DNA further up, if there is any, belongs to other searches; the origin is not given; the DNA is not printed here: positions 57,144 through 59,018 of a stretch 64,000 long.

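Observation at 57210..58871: Intact 525-aa orphan ORF on a 1.66 kb low-GC segment that replaced the middle of a defence/RM-type gene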

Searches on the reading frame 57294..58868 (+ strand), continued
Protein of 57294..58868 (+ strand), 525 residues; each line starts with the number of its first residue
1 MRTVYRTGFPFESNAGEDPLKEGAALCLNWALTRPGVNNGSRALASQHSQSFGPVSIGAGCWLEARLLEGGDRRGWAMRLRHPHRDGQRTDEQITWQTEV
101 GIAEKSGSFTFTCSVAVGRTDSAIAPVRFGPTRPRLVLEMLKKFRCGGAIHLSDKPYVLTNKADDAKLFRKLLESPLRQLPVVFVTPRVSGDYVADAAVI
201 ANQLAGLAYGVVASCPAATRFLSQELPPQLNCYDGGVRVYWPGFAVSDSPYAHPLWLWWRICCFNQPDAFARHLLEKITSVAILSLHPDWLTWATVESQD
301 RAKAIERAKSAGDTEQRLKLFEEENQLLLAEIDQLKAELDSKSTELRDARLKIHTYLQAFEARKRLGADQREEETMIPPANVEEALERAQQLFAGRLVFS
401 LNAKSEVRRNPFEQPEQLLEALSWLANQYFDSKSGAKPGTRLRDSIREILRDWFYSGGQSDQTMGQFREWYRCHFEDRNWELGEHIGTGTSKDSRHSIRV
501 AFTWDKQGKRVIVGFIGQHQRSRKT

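Call 43: search_protein_families(library=padloc, proteins=[L001:4450-5400:+, L001:5373-7985:+, L003:2350-2673:-, L003:1858-2325:+], max_evalue=0.01)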
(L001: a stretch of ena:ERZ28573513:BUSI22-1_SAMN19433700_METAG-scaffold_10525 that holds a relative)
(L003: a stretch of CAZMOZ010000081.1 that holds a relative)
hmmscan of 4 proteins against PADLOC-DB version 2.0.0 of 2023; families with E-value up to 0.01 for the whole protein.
L001:4450-5400:+ (317 aa): 41 families (the best 25 are shown)
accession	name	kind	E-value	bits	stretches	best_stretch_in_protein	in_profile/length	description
PDLC00659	HmaA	-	8.3e-135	449.1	1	1-292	2-292/1176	SNF2 helicase / DEAD-box helicase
PDLC02620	DrmD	-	1.5e-48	163.5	1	92-288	87-285/1060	DrmD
PDLC02500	BrxHI|BrxHII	-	7.6e-45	151.8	1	46-293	36-295/933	BrxHI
PDLC02621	DrmD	-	1.1e-31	107.9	1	123-306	139-339/1040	DrmD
PDLC02846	DpdE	-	6.6e-27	91.8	1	95-282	153-334/1034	DpdE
PDLC02504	BrxHI|BrxHII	-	2.3e-26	90.1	1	71-292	76-297/971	BrxHII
PDLC02572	DrmA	-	1.3e-24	84.3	1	73-298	94-324/1043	DrmA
PDLC02632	DrmD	-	5.4e-24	82.6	1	73-301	99-332/662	DrmD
PDLC02840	DpdE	-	6.8e-24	82.2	1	94-287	149-319/1091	DpdE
PDLC02619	DrmD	-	8.6e-24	81.7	1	94-286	22-209/872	DrmD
PDLC02634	DrmD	-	2.7e-22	76.4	1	102-288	89-274/900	DrmD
PDLC02622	DrmD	-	4.3e-22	76.6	1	72-300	97-330/422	DrmD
PDLC02843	DpdE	-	1.6e-21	74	1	97-290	151-317/1091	DpdE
PDLC02844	DpdE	-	1.9e-21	73.7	1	69-293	120-328/1074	DpdE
PDLC02623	DrmD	-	8.7e-19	64.8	2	95-185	92-181/1040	DrmD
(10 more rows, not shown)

L001:5373-7985:+ (871 aa): 54 families (the best 25 are shown)
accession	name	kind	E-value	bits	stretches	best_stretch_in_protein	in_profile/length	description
PDLC00659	HmaA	-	0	1054.1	1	1-866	307-1167/1176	SNF2 helicase / DEAD-box helicase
PDLC02620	DrmD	-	8.2e-64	214.1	1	3-347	306-627/1060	DrmD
PDLC02504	BrxHI|BrxHII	-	2.5e-61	205.8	1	3-513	312-782/971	BrxHII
PDLC02621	DrmD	-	2e-56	189.9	1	2-536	338-852/1040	DrmD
PDLC02500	BrxHI|BrxHII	-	6.7e-47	158.6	1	5-388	311-666/933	BrxHI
PDLC02632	DrmD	-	5.4e-35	119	1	2-308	337-635/662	DrmD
PDLC02623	DrmD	-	1.8e-34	116.7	1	23-358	403-680/1040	DrmD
PDLC02572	DrmA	-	5e-34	115.4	1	2-423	335-754/1043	DrmA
PDLC02633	DrmD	-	2.3e-29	100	1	2-301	340-631/839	DrmD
PDLC02619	DrmD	-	5.1e-27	92.4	2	242-390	479-625/872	DrmD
PDLC02625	DrmD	-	9.1e-24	82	1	18-303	105-374/792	DrmD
PDLC02624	DrmD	-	1.1e-23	81.6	1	2-331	178-506/652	DrmD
PDLC02193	PLD_Helicase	-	8.6e-21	71.8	1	250-339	749-838/905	-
PDLC02634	DrmD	-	3e-19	66.4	1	3-335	295-620/900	DrmD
PDLC02840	DpdE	-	2.2e-18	64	1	168-316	529-672/1091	DpdE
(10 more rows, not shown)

L003:2350-2673:- (107 aa): 5 families
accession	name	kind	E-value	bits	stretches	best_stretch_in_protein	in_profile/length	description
PDLC03965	TmtA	-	8.7e-09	31.9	1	12-99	19-88/1370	-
PDLC03966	TmtA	-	7.7e-08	28.6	1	7-105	27-117/1655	-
PDLC03972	TmtA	-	3.2e-06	23.5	1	31-102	47-104/1302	-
PDLC03968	TmtA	-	0.00042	16.1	1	13-60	63-112/1486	-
PDLC03971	TmtA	-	0.0041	12.6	1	29-98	58-118/1782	-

L003:1858-2325:+ (156 aa): 2 families
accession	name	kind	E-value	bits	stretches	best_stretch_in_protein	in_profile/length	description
PDLC04140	mad8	-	1.8e-05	22.4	1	36-106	190-256/314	mads_8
PDLC02188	HerA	-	0.0075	13.2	1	16-102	405-494/578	-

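Call 49: fold_search(model_id=the predicted structure, library=pdb)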
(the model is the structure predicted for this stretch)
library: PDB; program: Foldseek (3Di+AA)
matches with E <= 10: 1030; with E <= 0.001: 0
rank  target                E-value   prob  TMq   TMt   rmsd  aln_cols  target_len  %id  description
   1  6cay_A                8.9e-03  0.75  0.13  0.31  10.4       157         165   11  Crystal structure of the first StART-like domain of Ysp2p/Lam2p in its apo and ergosterol-bound state. (released 2018-02-28)
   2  2ns9_B                3.4e-02  0.51  0.12  0.29  14.6       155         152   14  Crystal structure of protein APE2225 from Aeropyrum pernix K1, Pfam COXG (released 2006-11-14)
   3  5bsz                  3.7e-02  0.89  0.09  0.18  12.8        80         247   16  X-ray structure of the sugar N-methyltransferase KedS8 from Streptoalloteichus sp ATCC 53650 (released 2015-07-29)
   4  3lyd_B                4.7e-02  0.47  0.09  0.24  10.2        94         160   11  Crystal structure of Putative uncharacterized protein from Jonesia denitrificans (released 2010-03-09)
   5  2rci                  4.7e-02  0.20  0.10  0.20  16.0       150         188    6  High-resolution crystal structure of activated Cyt2Ba monomer from Bacillus thuringiensis subsp. israelensis (released 2008-07-15)
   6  6sjj_C                4.9e-02  0.41  0.11  0.28  11.5       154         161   12  A new modulated crystal structure of ANS complex of St John's wort Hyp-1 protein with 36 protein molecules in the asym (released 2020-06-24)
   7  6byd                  5.8e-02  0.60  0.09  0.20   4.7        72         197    7  Crystal structure of the second StART domain of yeast Lam4 (released 2018-01-31)
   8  3oml                  5.8e-02  0.06  0.09  0.09  19.4       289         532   10  Structure of full-length peroxisomal multifunctional enzyme type 2 from Drosophila melanogaster (released 2011-03-09)
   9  2ns9_A                7.3e-02  0.33  0.13  0.29   7.9       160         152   11  Crystal structure of protein APE2225 from Aeropyrum pernix K1, Pfam COXG (released 2006-11-14)
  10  6m1u                  8.1e-02  0.44  0.11  0.34  10.9       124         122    9  Crystal structure of the vertebrate conserved region (VCR) of human METTL16 (released 2020-04-01)
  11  2gf6_A                9.6e-02  0.06  0.07  0.17  14.5       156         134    8  CRYSTAL STRUCTURE OF A PUTATIVE THIOESTERASE (SSO2295) FROM SULFOLOBUS SOLFATARICUS AT 1.91 A RESOLUTION (released 2006-04-18)
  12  6sjj_A                1.0e-01  0.15  0.10  0.22  12.2       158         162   13  A new modulated crystal structure of ANS complex of St John's wort Hyp-1 protein with 36 protein molecules in the asym (released 2020-06-24)
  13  2hbo                  1.0e-01  0.08  0.06  0.16  14.1       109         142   14  Crystal structure of a thioesterase superfamily protein (cc_3309) from caulobacter vibrioides at 1.85 A resolution (released 2006-08-08)
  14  4e6f_A                1.1e-01  0.38  0.12  0.27   6.6       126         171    6  Crystal structure of a DUF4468 family protein (BACOVA_04320) from Bacteroides ovatus ATCC 8483 at 1.49 A resolution (released 2012-07-04)
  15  4c94_A                1.2e-01  0.30  0.12  0.28   8.7       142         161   12  Crystal Structure of the Strawberry Pathogenesis-Related 10 (PR-10) Fra a 3 protein in complex with Catechin (released 2013-10-16)
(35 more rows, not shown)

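Call 58: predict_structure(alignment_id=A2)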
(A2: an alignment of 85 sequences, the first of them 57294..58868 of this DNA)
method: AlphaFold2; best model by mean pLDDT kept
length: 525 residues; sequences in the alignment: 85
mean_pLDDT: 93.5   pTM: 0.69
mean pLDDT of the five models: 93.5, 92.9, 92.4, 92.1, 91.9
residues with pLDDT >= 90: 449; 70-90: 59; 50-70: 11; < 50: 6
segments of 3 or more residues with pLDDT < 50: 370-374
pLDDT, mean of each block of 10 residues (from residue 1): 96 92 98 96 95 97 96 94 95 97 96 97 89 97 94 97 97 96 98 98 98 98 96 98 96 97 94 98 92 93 92 93 91 90 93 91 65 65 97 95 95 97 97 89 96 94 89 97 96 94 97 92 62
secondary structure, 60 per line:
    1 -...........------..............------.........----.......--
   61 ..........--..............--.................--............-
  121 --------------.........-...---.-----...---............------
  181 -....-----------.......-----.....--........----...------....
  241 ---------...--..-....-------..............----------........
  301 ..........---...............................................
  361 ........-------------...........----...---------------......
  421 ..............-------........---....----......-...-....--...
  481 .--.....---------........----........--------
elements in order: E2-12 H19-32 H39-47 E52-58 E61-70 E73-86 E89-105 E108-119 H135-143 E145-147 E157-159 H163-174 E182-185 H197-203 E209-213 H216-223 E237-240 H258-261 H269-282 H293-310 H314-368 H382-392 E397-399 H415-434 H442-449 E453-456 H461-466 E472-475 E478-481 E484-488 E498-505 E510-517

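Call 60: fold_search(model_id=the predicted structure, library=pdb)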
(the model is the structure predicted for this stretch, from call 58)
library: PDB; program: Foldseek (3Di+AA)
matches with E <= 10: 1305; with E <= 0.001: 0
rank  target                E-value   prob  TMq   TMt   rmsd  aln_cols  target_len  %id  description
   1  6cay_A                4.5e-03  0.85  0.13  0.32   9.7       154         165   12  Crystal structure of the first StART-like domain of Ysp2p/Lam2p in its apo and ergosterol-bound state. (released 2018-02-28)
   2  5bsz                  1.6e-02  0.93  0.09  0.17  12.9        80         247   16  X-ray structure of the sugar N-methyltransferase KedS8 from Streptoalloteichus sp ATCC 53650 (released 2015-07-29)
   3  2rci                  1.7e-02  0.30  0.10  0.21  15.9       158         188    8  High-resolution crystal structure of activated Cyt2Ba monomer from Bacillus thuringiensis subsp. israelensis (released 2008-07-15)
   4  5yfg_MODEL_1_A        1.9e-02  0.63  0.10  0.24  10.4       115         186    9  SOLUTION STRUCTURE OF HUMAN MOG1 (released 2017-11-01)
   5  5yqq_B                2.0e-02  0.63  0.12  0.29   9.7       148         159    6  Crystal structure of a domain-swapped dimer of the second StARkin domain of Lam2 (released 2018-01-31)
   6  7azn                  2.5e-02  0.35  0.10  0.23  17.5       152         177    8  Structure of mouse AsterC (GramD1c) with a new cholesterol-derived compound (released 2021-01-13)
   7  3rd6_A                2.6e-02  0.47  0.12  0.27   8.5       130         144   15  Crystal structure of Mll3558 protein from Rhizobium loti. Northeast Structural Genomics Consortium target id MlR403 (released 2011-05-25)
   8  4c94_A                3.3e-02  0.51  0.12  0.28   8.7       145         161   10  Crystal Structure of the Strawberry Pathogenesis-Related 10 (PR-10) Fra a 3 protein in complex with Catechin (released 2013-10-16)
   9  3oml                  3.6e-02  0.12  0.08  0.08  16.1       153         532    9  Structure of full-length peroxisomal multifunctional enzyme type 2 from Drosophila melanogaster (released 2011-03-09)
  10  6byd                  3.9e-02  0.54  0.09  0.21   9.3        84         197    6  Crystal structure of the second StART domain of yeast Lam4 (released 2018-01-31)
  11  2ns9_B                4.1e-02  0.41  0.11  0.28  14.8       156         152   15  Crystal structure of protein APE2225 from Aeropyrum pernix K1, Pfam COXG (released 2006-11-14)
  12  3lyd_B                4.1e-02  0.35  0.10  0.24  11.7       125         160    7  Crystal structure of Putative uncharacterized protein from Jonesia denitrificans (released 2010-03-09)
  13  3p2a_C                4.3e-02  0.75  0.12  0.37  10.2       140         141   17  Crystal Structure of Thioredoxin 2 from Yersinia pestis (released 2010-10-13)
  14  5ayl                  5.4e-02  0.90  0.18  0.13  11.8       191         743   16  Crystal structure of ERdj5 form II (released 2017-02-15)
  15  5ys0_A                5.4e-02  0.33  0.10  0.24  17.2       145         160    6  Crystal structure of the second StARkin domain of Lam2 in complex with ergosterol (released 2018-01-31)
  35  3p2a_A                9.0e-02  0.63  0.12  0.37   9.9       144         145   17  Crystal Structure of Thioredoxin 2 from Yersinia pestis (released 2010-10-13)
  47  3p2a_B                1.1e-01  0.77  0.13  0.42   9.4       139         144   16  Crystal Structure of Thioredoxin 2 from Yersinia pestis (released 2010-10-13)
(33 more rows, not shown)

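Call 64: fold_search(model_id=the predicted structure, library=viral)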
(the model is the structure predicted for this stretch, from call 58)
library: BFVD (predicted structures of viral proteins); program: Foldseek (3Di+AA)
matches with E <= 10: 1281; with E <= 0.001: 0
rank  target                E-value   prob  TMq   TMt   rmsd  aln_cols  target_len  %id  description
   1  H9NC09                7.0e-03  0.92  0.14  0.40   7.5       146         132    8  (no name in the UniProt tables at hand)
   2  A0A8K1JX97            8.8e-03  0.15  0.08  0.14  18.4       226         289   10  Nonstructural protein (Fragment) [Tomato spotted wilt virus]
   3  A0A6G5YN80            1.4e-02  0.77  0.12  0.26  11.2       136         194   10  (no name in the UniProt tables at hand)
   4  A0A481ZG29            1.4e-02  0.60  0.12  0.32   9.3       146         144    7  Uncharacterized protein [Pithovirus LCPAC406]
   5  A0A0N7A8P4            1.8e-02  0.44  0.08  0.22  13.7       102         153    7  (no name in the UniProt tables at hand)
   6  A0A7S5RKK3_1          2.2e-02  0.51  0.11  0.08  11.3       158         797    9  (no name in the UniProt tables at hand)
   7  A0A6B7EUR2            2.3e-02  0.69  0.11  0.31  11.4       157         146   13  (no name in the UniProt tables at hand)
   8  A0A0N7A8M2            2.6e-02  0.51  0.09  0.27  10.7       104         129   12  (no name in the UniProt tables at hand)
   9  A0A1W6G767            2.6e-02  0.25  0.08  0.17  15.6       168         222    8  U79 [Human betaherpesvirus 6]
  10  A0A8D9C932            3.0e-02  0.44  0.08  0.27  10.2        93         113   10  Uncharacterized protein [uncultured marine phage]
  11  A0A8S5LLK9            3.2e-02  0.15  0.10  0.09  22.9       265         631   12  Uncharacterized protein [Siphoviridae sp. ctKcB20]
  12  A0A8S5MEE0            3.6e-02  0.07  0.10  0.10  27.2       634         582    8  Uncharacterized protein [Siphoviridae sp. ctYh54]
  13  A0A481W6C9            5.3e-02  0.28  0.10  0.10  15.5       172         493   12  DNA helicase [Fusobacterium phage Fnu1]
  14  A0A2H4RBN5            5.3e-02  0.23  0.08  0.24  12.8       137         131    9  Uncharacterized protein [Sulfolobus ellipsoid virus 1]
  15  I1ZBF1                5.6e-02  0.47  0.11  0.29  16.4       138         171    9  (no name in the UniProt tables at hand)
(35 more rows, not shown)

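Call 70: find_related_loci(query=A1, collection=metagenome_contigs, flank=10000)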
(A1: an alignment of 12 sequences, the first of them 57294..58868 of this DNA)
Query A1 (525 aa) in metagenome_contigs; peptide patterns used: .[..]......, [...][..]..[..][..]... (x = any residue, [..] = any of these).
70 stretches matched a pattern; 2 encode a relative of the query (tblastn E <= 1e-3); 2 distinct loci.
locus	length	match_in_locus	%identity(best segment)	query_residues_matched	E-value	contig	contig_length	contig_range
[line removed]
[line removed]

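Call 72: search_protein_families(library=pfam, proteins=[L004:8529-9515:+, L004:7171-8529:+, L004:7594-8517:-, L004:12005-13078:+, L004:12071-13246:-, L004:13068-14783:+, L004:14764-16110:+, L004:6211-7146:-, L004:5192-6208:-, L004:15839-17404:+], max_evalue=0.0001)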
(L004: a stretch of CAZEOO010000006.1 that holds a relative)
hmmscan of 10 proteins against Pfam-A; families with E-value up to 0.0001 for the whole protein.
L004:8529-9515:+ (329 aa): 1 family
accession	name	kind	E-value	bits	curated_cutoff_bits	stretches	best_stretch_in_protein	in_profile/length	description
PF07313.18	AmiA-like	-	3.7e-32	111.9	27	1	94-315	2-198/202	N-acetylmuramoyl-L-alanine amidase-like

L004:7171-8529:+ (453 aa): 3 families
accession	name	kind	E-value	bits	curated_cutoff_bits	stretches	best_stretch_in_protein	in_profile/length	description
PF12833.13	HTH_18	-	2.9e-20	72.8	33.6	1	367-444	2-79/80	Helix-turn-helix domain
PF00165.29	HTH_AraC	-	2.9e-09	37.3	26.6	1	408-443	7-41/42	Bacterial regulatory helix-turn-helix proteins, AraC family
PF02311.25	AraC_binding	-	1.6e-06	28.3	21.1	1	192-274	5-88/135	AraC-like ligand binding domain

L004:7594-8517:- (307 aa): 0 families

L004:12005-13078:+ (358 aa): 0 families

L004:12071-13246:- (391 aa): 2 families
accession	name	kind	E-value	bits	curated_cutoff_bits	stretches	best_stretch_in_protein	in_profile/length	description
PF00483.29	NTP_transferase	-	8.1e-34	117.7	21.2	1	33-319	2-243/245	Nucleotidyl transferase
PF22640.1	ManC_GMP_beta-helix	-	2.4e-14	53.4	27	1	334-379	9-52/55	MannoseP isomerase/GMP-like beta-helix domain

L004:13068-14783:+ (572 aa): 0 families

L004:14764-16110:+ (449 aa): 0 families

L004:6211-7146:- (311 aa): 1 family
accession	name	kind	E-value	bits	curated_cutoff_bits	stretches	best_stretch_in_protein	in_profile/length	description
PF00248.27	Aldo_ket_red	-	3.2e-49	168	24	1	15-295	2-290/291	Aldo/keto reductase family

L004:5192-6208:- (338 aa): 5 families
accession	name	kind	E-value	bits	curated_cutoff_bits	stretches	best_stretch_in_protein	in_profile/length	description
PF00107.32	ADH_zinc_N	-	2e-30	105.8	31.8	1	171-298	2-128/129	Zinc-binding dehydrogenase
PF08240.17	ADH_N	-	1.6e-25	89.8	23.5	1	23-132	2-103/104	Alcohol dehydrogenase GroES-like domain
PF16912.11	Glu_dehyd_C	-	1.7e-12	47.7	34.9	1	141-323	6-200/211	Glucose dehydrogenase C-terminus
PF13602.12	ADH_zinc_N_2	-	8e-08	33.7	27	1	204-325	2-124/134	Zinc-binding dehydrogenase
PF01262.27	AlaDh_PNT_C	-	2.7e-05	24.1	23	1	155-240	21-104/214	Alanine dehydrogenase/PNT, C-terminal domain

L004:15839-17404:+ (522 aa): 1 family
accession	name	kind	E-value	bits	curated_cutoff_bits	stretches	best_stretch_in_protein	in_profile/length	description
PF06245.16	DUF1015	-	1.6e-106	356.3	25.8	1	116-435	1-325/325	Protein of unknown function (DUF1015)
